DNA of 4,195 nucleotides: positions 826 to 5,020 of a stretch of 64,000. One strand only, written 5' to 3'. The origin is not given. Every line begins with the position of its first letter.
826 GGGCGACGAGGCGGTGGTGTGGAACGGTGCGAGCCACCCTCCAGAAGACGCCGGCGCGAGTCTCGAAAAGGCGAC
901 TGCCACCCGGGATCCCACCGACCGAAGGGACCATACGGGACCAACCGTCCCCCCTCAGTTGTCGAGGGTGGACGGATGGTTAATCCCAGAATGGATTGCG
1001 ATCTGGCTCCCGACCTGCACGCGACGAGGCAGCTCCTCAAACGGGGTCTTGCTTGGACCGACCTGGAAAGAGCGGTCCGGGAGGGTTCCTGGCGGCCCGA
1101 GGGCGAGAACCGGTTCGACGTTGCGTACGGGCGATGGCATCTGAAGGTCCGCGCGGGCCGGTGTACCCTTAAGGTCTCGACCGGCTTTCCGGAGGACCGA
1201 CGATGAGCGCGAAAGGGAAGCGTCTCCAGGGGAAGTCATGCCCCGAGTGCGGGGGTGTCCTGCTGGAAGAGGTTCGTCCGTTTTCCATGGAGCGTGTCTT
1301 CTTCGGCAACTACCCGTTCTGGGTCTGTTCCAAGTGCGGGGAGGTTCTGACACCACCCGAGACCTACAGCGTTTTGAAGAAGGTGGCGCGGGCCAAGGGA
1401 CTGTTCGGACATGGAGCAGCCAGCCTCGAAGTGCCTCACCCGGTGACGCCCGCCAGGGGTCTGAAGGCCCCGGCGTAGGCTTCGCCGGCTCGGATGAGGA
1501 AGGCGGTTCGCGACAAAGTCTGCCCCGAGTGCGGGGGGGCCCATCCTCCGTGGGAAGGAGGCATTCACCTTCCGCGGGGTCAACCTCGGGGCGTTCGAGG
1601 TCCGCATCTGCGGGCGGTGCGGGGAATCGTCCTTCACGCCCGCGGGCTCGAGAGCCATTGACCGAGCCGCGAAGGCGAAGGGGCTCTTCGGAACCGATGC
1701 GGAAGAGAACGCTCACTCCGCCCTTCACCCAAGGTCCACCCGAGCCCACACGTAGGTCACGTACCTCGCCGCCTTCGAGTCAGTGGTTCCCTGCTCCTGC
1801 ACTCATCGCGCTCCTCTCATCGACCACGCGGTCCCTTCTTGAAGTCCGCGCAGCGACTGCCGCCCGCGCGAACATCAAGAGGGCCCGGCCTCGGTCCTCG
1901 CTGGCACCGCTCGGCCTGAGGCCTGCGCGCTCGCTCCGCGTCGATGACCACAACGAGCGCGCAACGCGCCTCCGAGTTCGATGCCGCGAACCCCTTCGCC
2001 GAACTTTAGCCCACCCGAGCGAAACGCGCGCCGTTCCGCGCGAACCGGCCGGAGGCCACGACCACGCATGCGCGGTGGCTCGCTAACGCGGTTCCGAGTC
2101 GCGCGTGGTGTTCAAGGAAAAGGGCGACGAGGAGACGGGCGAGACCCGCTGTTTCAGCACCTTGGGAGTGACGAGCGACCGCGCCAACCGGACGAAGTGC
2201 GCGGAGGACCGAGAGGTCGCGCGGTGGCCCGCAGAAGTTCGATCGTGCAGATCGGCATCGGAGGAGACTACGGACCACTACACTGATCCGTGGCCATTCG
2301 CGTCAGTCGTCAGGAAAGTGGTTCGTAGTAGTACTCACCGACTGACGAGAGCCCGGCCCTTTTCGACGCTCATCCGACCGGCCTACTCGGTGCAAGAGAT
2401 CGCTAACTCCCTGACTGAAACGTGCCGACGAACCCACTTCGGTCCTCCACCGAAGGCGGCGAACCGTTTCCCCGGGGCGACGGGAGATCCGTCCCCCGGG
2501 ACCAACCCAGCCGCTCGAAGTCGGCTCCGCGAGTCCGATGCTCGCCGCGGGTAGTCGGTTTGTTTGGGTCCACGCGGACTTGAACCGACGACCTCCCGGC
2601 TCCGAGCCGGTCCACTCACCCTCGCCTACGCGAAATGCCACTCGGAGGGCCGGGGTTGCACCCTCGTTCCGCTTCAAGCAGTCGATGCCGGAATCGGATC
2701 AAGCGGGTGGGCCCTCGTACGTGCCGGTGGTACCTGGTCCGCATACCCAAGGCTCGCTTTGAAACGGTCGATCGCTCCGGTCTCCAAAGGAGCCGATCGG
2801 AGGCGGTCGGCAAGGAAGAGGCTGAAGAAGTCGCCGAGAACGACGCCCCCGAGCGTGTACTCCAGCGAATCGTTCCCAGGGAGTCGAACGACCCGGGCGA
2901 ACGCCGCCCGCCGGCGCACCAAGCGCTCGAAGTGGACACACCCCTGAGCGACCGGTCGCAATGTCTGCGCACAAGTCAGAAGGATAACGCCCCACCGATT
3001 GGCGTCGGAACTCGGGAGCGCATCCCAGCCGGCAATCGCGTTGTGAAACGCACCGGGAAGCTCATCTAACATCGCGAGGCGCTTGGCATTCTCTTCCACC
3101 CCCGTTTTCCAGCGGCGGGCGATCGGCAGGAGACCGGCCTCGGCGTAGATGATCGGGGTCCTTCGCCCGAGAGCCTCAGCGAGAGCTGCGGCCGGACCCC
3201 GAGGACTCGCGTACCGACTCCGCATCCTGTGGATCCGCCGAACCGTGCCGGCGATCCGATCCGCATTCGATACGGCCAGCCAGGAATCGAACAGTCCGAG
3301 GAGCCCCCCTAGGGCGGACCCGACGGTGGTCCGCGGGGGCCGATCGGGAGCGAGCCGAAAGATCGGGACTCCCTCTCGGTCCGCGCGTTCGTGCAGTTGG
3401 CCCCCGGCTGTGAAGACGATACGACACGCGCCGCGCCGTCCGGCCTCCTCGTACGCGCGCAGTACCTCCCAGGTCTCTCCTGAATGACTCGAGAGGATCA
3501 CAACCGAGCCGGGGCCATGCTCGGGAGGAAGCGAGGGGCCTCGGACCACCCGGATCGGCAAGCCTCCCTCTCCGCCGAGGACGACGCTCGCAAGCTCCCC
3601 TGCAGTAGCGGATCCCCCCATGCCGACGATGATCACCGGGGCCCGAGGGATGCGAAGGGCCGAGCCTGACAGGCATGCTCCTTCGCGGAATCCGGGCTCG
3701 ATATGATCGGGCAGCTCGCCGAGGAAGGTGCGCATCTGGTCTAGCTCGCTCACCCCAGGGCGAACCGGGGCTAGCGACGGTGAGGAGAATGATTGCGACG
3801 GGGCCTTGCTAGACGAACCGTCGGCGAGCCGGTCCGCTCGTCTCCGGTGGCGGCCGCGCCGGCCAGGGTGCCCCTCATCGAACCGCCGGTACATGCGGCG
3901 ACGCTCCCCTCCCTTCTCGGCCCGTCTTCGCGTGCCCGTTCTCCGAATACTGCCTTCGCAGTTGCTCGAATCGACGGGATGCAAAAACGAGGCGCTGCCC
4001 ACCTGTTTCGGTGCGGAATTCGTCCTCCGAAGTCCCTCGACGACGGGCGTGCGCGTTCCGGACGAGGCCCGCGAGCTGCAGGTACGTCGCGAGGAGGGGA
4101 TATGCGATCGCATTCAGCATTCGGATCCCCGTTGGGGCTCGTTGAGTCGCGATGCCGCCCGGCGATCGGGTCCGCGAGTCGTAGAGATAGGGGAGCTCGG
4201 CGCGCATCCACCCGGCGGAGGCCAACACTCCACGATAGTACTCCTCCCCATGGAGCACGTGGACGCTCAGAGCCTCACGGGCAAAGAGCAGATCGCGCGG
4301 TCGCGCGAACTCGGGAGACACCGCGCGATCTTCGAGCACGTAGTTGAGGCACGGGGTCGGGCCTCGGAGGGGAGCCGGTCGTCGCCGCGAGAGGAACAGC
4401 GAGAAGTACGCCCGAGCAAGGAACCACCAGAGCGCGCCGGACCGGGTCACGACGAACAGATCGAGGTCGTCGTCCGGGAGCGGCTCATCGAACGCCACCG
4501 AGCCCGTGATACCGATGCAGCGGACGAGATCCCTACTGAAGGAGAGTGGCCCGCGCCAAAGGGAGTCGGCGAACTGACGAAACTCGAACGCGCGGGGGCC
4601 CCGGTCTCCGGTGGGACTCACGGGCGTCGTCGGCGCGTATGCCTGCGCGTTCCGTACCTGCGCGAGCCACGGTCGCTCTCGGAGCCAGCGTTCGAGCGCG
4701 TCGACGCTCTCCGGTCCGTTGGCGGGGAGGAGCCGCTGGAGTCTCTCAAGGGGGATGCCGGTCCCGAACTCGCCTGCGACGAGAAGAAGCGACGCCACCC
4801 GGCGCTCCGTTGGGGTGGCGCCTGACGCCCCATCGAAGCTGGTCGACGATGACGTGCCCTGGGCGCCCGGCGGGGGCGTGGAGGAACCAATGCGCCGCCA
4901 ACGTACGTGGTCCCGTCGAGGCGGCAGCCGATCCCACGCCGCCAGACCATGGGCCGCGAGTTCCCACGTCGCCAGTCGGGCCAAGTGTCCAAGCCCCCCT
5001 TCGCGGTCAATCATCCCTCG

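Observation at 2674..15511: Glycosylation / surface-protein island between repeats A and B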

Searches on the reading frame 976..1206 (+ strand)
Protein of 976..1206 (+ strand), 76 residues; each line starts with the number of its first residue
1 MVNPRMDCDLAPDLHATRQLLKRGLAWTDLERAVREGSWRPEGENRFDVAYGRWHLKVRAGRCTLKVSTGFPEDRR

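Call 25: find_encoding_contigs(protein=window:976-1206:+, flank=10000, max_places=4)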
Protein window:976-1206:+ (76 aa): 10 contigs read that carry it; 4 places shown.
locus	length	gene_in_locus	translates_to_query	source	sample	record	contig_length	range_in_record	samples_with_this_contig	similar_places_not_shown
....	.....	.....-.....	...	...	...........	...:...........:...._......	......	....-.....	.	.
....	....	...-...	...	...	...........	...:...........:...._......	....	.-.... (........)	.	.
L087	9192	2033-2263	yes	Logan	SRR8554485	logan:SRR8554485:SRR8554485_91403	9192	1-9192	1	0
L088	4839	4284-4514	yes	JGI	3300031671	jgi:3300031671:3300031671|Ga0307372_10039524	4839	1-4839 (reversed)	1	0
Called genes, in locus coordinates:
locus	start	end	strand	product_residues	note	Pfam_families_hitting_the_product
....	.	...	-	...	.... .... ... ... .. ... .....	-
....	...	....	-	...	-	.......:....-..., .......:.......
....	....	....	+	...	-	-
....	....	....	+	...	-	-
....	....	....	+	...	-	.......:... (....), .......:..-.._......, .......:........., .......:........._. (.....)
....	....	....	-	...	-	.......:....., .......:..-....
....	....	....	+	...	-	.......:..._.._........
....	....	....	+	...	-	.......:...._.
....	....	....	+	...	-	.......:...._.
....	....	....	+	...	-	-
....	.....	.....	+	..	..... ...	-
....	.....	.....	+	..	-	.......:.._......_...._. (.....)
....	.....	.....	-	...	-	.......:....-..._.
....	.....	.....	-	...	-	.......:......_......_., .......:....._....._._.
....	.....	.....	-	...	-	-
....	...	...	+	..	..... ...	-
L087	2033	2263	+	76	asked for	-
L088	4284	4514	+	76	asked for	-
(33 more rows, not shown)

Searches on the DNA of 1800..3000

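Call 12: search_rna_families(source=window, start=1800, end=3000, threshold=evalue, max_evalue=1, show_alignments=2)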
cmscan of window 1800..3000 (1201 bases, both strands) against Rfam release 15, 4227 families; matches with E-value up to 1: 0.
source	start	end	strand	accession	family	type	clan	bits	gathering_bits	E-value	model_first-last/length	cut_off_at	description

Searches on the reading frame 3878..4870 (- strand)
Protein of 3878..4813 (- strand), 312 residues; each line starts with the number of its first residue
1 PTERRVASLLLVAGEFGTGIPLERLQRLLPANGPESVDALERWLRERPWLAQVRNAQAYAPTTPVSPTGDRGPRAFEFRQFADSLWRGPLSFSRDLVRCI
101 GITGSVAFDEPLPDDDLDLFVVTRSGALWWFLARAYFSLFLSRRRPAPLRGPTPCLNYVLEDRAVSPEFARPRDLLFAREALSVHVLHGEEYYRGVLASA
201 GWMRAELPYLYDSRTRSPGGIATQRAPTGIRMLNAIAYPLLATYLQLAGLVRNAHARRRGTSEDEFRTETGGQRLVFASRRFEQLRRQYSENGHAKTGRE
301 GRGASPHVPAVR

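Call 41: search_solved_structures(query=A3, max_evalue=10, show_alignments=2)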
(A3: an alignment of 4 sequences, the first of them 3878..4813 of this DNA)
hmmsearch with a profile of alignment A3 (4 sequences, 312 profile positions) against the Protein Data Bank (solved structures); distinct sequences matched with E-value up to 10: 0.

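Call 42: search_protein_families(library=pfam, proteins=[window:3878-4813:-], max_evalue=5)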
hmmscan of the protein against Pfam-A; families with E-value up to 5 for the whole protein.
window:3878-4813:- (312 aa): 2 families
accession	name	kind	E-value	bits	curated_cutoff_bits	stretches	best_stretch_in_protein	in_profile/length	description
PF18993.5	Rv0078B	-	0.014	15.8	27.1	1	15-49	17-52/63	Rv0078B-related antitoxin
PF01909.29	NTP_transf_2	-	0.036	14.9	21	1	99-126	16-43/93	Nucleotidyltransferase domain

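Call 93: predict_structure(alignment_id=A7)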
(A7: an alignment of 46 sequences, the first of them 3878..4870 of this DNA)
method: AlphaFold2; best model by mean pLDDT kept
length: 331 residues; sequences in the alignment: 46
mean_pLDDT: 88.2   pTM: 0.85
mean pLDDT of the five models: 88.2, 86.4, 86.3, 86.2, 85.6
residues with pLDDT >= 90: 244; 70-90: 46; 50-70: 15; < 50: 26
segments of 3 or more residues with pLDDT < 50: 1-11, 317-331
pLDDT, mean of each block of 10 residues (from residue 1): 43 68 92 90 92 95 96 95 81 95 96 97 94 95 98 96 77 96 96 92 97 98 93 96 98 98 96 94 92 93 84 54 38 29
secondary structure, 60 per line:
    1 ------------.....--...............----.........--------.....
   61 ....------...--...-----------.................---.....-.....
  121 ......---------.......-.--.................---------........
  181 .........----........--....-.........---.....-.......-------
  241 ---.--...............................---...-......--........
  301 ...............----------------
elements in order: H13-17 H20-34 H41-47 H56-64 E71-73 E76-78 H90-106 H110-114 E116-122 H123-126 E136-142 H147-163 E173-180 H181-189 H194-201 E204-207 H209-217 H221-225 H227-233 H247-277 E285-290 E293-298 H299-315
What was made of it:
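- On Pol-beta-type nucleotidyltransferase fold (C-terminal half of the 671-aa fusion): The model has pLDDT 88 (call 93).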

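Call 95: fold_search(model_id=the predicted structure, library=pdb)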
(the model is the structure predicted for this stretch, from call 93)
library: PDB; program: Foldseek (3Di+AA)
matches with E <= 10: 383; with E <= 0.001: 0
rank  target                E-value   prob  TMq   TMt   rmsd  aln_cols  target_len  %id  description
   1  5lpa_A                1.1e-02  0.96  0.25  0.30  16.7       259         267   13  AadA E87Q in complex with ATP, calcium and dihydrostreptomycin (released 2018-01-17)
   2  6fzb_B                1.6e-02  0.97  0.26  0.32  16.7       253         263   12  AadA in complex with ATP, magnesium and streptomycin (released 2018-06-13)
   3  6nmk_A                1.7e-02  0.98  0.24  0.30  12.5       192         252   12  Binary complex structure of the T130K mutant of ANT-4'' with Neomycin (released 2020-01-15)
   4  6p06_A                1.7e-02  0.97  0.23  0.29  13.2       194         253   13  Ternary structure of the E52D mutant of ANT-4 with Neomycin and AMPCPP (released 2020-01-29)
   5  5luh_A                1.7e-02  0.85  0.23  0.28  17.0       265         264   12  AadA E87Q in complex with ATP, calcium and streptomycin (released 2018-01-17)
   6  5luh_B                1.9e-02  0.84  0.23  0.28  17.0       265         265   12  AadA E87Q in complex with ATP, calcium and streptomycin (released 2018-01-17)
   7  6p01_A                2.1e-02  0.96  0.23  0.29  12.3       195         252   12  Apo structure of the E52D mutant of ANT-4 (released 2020-01-29)
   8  6nmk_B                2.3e-02  0.97  0.23  0.29  13.0       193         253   12  Binary complex structure of the T130K mutant of ANT-4'' with Neomycin (released 2020-01-15)
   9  6un8_A                2.3e-02  0.91  0.21  0.27  12.8       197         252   12  Wild type ANT bound to neomycin (released 2020-05-06)
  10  5g4a_B                2.5e-02  0.94  0.25  0.31  16.8       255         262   13  AadA in complex with ATP and magnesium (released 2017-11-29)
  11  1kny_A                2.7e-02  0.99  0.24  0.30   7.1       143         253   11  KANAMYCIN NUCLEOTIDYLTRANSFERASE (released 1996-08-17)
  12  7ae9_G                3.2e-02  0.84  0.21  0.40  13.8       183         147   14  Crystal structure of mono-AMPylated HEPN(R46E) toxin in complex with MNT antitoxin (released 2020-12-30)
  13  6un8_B                3.9e-02  0.99  0.25  0.31   6.9       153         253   12  Wild type ANT bound to neomycin (released 2020-05-06)
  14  7bxo_E                3.9e-02  0.96  0.23  0.50   6.5       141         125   11  Crystal structure of the toxin-antitoxin with AMP-PNP (released 2020-09-30)
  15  7ae9_E                4.1e-02  0.80  0.21  0.39  13.5       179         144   14  Crystal structure of mono-AMPylated HEPN(R46E) toxin in complex with MNT antitoxin (released 2020-12-30)
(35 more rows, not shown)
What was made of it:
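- On Pol-beta-type nucleotidyltransferase fold (C-terminal half of the 671-aa fusion): The top 19 Foldseek hits are all NTases (AadA, ANT(4'), MNT, minimal NTases), with probabilities mostly 0.8-0.99 but E about 0.01-0.06 (call 95).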
